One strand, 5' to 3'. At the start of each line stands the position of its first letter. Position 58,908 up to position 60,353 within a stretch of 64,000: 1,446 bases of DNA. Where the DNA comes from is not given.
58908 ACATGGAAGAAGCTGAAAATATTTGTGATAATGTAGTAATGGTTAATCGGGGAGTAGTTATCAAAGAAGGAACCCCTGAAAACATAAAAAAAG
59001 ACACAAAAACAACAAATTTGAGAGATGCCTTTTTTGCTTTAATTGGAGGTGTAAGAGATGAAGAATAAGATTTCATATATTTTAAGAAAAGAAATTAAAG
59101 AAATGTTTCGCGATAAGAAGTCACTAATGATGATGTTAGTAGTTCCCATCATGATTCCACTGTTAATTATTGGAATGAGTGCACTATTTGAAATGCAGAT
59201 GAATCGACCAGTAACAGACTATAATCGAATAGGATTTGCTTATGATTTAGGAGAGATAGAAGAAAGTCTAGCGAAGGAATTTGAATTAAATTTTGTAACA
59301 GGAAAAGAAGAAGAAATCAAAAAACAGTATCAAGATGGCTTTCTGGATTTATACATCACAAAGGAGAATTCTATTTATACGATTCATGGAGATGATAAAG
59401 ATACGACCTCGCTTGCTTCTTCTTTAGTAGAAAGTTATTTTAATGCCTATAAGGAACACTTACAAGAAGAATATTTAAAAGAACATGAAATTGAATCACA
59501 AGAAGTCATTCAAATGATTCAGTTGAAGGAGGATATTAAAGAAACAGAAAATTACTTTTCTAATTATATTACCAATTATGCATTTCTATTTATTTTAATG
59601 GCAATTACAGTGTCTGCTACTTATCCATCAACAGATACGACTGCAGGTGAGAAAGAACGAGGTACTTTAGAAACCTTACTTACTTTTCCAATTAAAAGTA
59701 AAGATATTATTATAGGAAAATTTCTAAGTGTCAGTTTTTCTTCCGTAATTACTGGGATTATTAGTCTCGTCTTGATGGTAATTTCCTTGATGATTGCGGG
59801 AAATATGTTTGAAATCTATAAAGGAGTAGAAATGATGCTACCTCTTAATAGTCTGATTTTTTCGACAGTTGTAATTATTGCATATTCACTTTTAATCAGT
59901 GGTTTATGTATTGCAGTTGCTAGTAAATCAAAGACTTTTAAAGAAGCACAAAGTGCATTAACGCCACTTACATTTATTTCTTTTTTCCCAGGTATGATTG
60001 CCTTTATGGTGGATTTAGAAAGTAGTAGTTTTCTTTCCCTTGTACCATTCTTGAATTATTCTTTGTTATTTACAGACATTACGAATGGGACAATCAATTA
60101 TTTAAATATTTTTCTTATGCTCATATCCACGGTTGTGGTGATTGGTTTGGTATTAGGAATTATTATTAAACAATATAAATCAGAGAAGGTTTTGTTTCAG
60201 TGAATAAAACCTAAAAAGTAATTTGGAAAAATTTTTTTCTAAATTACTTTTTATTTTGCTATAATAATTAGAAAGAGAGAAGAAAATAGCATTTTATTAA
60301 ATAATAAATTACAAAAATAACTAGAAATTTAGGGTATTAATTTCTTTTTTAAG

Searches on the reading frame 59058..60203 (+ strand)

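Call 70: search_protein_families(library=ncbifam, proteins=[window:59058-60203:+], max_evalue=1e-10)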
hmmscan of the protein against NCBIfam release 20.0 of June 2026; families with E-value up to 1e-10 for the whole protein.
window:59058-60203:+ (381 aa): 2 families
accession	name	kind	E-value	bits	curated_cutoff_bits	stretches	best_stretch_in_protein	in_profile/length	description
NF041647.1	ABC_perm_CPBP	equivalog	2.8e-81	274.1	435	1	3-381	3-400/636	ABC transporter permease subunit/CPBP intramembrane protease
NF038293.1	permease_SagH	equivalog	4.9e-11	42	450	1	7-369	3-365/370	SagH family ABC transporter permease subunit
